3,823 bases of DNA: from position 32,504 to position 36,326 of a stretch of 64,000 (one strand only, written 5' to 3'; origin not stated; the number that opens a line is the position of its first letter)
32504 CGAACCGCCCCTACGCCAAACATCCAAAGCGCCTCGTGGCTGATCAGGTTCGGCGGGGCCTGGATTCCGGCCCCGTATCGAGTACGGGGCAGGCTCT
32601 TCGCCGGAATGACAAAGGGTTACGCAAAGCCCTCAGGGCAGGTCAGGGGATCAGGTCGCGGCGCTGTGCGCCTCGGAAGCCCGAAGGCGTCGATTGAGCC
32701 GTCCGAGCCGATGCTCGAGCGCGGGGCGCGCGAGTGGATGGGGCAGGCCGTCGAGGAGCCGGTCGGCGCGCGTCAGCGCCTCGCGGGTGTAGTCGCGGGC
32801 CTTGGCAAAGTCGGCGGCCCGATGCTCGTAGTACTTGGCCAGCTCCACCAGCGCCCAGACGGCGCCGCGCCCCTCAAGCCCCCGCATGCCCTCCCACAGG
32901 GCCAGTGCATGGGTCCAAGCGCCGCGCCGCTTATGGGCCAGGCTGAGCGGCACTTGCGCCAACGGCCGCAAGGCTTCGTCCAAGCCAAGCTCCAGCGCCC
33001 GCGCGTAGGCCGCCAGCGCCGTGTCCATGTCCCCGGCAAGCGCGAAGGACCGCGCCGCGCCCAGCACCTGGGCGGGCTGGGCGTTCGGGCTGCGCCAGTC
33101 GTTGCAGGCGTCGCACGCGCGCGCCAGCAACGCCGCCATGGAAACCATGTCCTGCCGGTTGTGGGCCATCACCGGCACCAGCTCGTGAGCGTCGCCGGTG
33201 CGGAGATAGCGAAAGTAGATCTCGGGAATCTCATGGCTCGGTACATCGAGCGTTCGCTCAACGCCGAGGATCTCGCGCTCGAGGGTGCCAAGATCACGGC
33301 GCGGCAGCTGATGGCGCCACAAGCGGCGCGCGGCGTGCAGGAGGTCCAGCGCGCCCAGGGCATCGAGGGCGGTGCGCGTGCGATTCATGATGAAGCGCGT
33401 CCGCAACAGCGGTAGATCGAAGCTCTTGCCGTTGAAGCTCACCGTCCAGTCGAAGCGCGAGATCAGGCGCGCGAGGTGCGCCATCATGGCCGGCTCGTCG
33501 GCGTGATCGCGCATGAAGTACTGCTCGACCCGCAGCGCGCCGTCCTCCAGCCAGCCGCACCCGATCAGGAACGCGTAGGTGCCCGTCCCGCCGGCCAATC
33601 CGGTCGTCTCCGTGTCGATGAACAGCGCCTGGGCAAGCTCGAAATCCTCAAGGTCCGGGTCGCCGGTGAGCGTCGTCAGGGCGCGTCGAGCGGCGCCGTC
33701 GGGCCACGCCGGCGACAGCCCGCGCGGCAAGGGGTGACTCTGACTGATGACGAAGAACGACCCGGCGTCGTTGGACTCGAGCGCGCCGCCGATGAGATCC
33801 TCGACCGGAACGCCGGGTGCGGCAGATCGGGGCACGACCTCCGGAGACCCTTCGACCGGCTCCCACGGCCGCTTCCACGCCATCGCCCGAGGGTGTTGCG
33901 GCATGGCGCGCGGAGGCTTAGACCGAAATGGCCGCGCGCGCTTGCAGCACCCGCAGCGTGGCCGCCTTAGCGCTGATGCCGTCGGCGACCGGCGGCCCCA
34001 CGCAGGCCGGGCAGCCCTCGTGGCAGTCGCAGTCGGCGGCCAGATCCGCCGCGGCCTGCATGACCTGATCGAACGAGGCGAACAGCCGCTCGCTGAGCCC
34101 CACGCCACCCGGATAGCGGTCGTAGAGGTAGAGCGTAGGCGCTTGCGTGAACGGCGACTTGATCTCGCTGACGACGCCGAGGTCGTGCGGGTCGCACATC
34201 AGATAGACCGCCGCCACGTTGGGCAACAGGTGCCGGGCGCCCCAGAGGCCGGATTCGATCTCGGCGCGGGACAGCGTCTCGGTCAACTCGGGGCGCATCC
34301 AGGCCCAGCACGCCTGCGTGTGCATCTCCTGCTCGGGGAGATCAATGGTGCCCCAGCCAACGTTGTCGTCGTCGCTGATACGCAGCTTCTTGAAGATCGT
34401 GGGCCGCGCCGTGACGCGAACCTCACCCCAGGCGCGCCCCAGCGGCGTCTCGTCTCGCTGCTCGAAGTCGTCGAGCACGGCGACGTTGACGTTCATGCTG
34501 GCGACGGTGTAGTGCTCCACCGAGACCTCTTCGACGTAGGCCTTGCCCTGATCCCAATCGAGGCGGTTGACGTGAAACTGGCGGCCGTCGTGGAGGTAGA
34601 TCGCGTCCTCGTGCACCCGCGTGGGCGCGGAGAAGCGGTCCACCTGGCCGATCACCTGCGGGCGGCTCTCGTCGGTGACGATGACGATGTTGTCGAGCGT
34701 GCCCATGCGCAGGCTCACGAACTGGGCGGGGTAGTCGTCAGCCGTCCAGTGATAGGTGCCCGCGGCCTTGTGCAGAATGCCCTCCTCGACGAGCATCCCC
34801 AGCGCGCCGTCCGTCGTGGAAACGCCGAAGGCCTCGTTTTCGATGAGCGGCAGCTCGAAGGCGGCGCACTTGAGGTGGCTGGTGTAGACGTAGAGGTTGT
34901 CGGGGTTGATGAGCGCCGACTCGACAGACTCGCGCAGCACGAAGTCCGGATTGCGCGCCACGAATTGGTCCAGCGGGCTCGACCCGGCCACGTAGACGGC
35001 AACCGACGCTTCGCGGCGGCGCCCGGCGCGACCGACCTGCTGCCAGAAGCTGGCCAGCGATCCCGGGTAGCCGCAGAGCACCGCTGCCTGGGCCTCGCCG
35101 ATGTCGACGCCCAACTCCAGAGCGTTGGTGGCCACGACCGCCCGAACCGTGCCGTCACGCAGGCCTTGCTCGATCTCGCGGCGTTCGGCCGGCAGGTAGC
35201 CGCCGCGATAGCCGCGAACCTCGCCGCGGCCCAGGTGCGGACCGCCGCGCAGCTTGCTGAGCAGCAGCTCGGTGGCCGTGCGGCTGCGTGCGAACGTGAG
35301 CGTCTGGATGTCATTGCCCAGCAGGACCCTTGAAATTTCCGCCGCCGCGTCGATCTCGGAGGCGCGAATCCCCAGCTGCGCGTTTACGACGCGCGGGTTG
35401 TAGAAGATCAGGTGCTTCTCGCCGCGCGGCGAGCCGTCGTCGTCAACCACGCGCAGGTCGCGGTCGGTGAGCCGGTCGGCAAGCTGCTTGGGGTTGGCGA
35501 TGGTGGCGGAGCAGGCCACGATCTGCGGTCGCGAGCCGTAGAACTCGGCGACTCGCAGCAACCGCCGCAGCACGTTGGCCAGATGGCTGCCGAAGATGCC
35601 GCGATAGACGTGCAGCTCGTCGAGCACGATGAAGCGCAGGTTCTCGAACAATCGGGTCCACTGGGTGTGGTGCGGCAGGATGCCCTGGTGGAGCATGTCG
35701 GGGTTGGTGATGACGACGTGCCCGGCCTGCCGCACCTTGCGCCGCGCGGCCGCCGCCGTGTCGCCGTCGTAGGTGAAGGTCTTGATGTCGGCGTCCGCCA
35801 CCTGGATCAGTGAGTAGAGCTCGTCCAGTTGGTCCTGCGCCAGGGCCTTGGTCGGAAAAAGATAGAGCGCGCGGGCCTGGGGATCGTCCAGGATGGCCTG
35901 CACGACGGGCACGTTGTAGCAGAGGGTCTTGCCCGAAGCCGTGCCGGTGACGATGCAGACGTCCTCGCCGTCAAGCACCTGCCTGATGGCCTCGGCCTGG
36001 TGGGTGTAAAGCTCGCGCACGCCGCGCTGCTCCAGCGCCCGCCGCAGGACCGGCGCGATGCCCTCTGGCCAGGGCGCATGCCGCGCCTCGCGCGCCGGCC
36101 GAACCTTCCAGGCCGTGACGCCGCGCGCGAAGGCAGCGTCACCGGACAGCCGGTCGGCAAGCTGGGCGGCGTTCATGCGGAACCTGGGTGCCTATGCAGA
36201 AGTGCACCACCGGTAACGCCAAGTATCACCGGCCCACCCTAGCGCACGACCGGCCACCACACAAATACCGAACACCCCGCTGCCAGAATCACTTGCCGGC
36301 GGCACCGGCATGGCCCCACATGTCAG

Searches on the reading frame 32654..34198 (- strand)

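Call 78: search_protein_families(library=pfam, proteins=[window:32654-34198:-], max_evalue=0.00001)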
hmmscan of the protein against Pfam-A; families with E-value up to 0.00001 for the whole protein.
window:32654-34198:- (515 aa): 1 family
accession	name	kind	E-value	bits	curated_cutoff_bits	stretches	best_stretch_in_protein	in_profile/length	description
PF13482.12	RNase_H_2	-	3e-37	128.6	22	1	192-359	1-162/165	RNase_H superfamily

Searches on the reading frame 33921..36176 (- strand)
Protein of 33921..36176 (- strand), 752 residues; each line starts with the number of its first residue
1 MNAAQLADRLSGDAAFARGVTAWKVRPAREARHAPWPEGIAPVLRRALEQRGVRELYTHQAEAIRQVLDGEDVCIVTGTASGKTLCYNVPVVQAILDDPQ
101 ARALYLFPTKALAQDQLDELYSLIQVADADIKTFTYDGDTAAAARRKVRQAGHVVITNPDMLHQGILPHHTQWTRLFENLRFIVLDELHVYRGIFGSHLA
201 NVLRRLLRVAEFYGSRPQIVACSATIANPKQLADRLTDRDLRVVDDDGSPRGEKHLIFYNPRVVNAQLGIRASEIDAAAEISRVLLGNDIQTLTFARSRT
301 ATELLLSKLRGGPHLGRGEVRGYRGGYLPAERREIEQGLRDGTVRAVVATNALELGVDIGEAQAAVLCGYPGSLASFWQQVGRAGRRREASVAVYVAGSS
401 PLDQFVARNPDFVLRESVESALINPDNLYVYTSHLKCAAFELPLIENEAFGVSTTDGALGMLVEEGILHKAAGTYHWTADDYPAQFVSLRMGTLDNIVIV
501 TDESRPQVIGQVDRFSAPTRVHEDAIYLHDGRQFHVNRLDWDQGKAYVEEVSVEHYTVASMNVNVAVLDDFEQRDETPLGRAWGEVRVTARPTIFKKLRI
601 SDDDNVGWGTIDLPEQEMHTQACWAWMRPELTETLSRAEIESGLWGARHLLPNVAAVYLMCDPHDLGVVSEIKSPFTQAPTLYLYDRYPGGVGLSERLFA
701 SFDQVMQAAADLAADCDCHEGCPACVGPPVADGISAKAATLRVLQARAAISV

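Call 42: find_related_loci(query=window:33921-36176:-, collection=genome_contigs, flank=10000)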
Query window:33921-36176:- (752 aa) in genome_contigs; peptide patterns used: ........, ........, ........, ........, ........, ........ (x = any residue, [..] = any of these).
419 stretches matched a pattern; 320 encode a relative of the query (tblastn E <= 1e-3); the best 80 are kept; 80 distinct loci.
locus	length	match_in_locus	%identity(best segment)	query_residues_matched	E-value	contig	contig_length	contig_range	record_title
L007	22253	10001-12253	97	1-751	0e+0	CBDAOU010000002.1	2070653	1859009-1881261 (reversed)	MAG: Chloroflexota bacterium isolate 1ab9ed6c-b116-4708-afc9-c8c3060f4704 genome assembly, contig: contig_2, whole genom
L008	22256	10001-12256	94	1-752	0e+0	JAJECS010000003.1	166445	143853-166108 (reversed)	MAG: Chloroflexota bacterium isolate jk18xAbins.3 k141_1234763, whole genome shotgun sequence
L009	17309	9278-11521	94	1-748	0e+0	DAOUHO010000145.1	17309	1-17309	MAG TPA_asm: Chloroflexota bacterium isolate S16_103 k189_187167, whole genome shotgun sequence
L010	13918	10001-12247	93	1-749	0e+0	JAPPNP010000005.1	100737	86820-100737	MAG: Chloroflexota bacterium isolate RHO3_bin_74 NODE_508_length_100737_cov_23.956874, whole genome shotgun sequence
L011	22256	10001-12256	92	1-752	0e+0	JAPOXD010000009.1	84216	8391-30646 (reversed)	MAG: Chloroflexota bacterium isolate COS3_bin_17 NODE_133_length_84216_cov_44.9043, whole genome shotgun sequence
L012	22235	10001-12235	92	1-745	0e+0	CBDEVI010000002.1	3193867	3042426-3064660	MAG: Chloroflexota bacterium isolate f820a594-4fe9-4b7b-8cc4-7fafcfd9b253 genome assembly, contig: contig_2, whole genom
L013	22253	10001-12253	97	1-751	0e+0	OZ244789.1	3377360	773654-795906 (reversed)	MAG: Chloroflexota bacterium isolate ab4077b5-c520-4789-84b5-e4883557eec7 genome assembly, chromosome: 1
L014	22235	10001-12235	76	1-745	0e+0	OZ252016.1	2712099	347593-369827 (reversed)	MAG: Chloroflexota bacterium isolate c55ced2e-1ba6-4635-9983-d2261847e0b0 genome assembly, chromosome: 1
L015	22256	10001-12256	76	1-752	0e+0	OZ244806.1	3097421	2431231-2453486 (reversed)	MAG: Chloroflexota bacterium isolate 600da572-970b-48f2-b46a-9436f58df6f3 genome assembly, chromosome: 1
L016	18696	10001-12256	94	1-752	0e+0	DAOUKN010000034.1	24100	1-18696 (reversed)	MAG TPA_asm: Chloroflexota bacterium isolate S7_331 k113_62663, whole genome shotgun sequence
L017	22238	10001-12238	63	1-745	0e+0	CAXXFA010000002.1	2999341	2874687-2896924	MAG: Chloroflexota bacterium isolate 89e1c7f9-7971-4734-96c6-435762dbc333 genome assembly, contig: contig_2, whole genom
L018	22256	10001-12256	94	1-752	0e+0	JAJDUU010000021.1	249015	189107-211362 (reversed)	MAG: Chloroflexota bacterium isolate jk18x1bzbins.9 k141_571678, whole genome shotgun sequence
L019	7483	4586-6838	54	1-748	0e+0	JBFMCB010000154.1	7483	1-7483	MAG: Chloroflexota bacterium isolate MAG180 MAG180_154, whole genome shotgun sequence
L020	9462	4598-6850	54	1-748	0e+0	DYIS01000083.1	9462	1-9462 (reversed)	MAG TPA_asm: Ktedonobacter racemifer isolate FI88_62_8 Afr_mines_FI88_2346_length_9462_cov_2_782077, whole genome shotgu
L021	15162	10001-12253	55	1-748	0e+0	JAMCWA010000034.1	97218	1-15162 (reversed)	MAG: Bacillota bacterium isolate FK_Sedi_B_Bin.70 NODE_364_length_97218_cov_3.58873, whole genome shotgun sequence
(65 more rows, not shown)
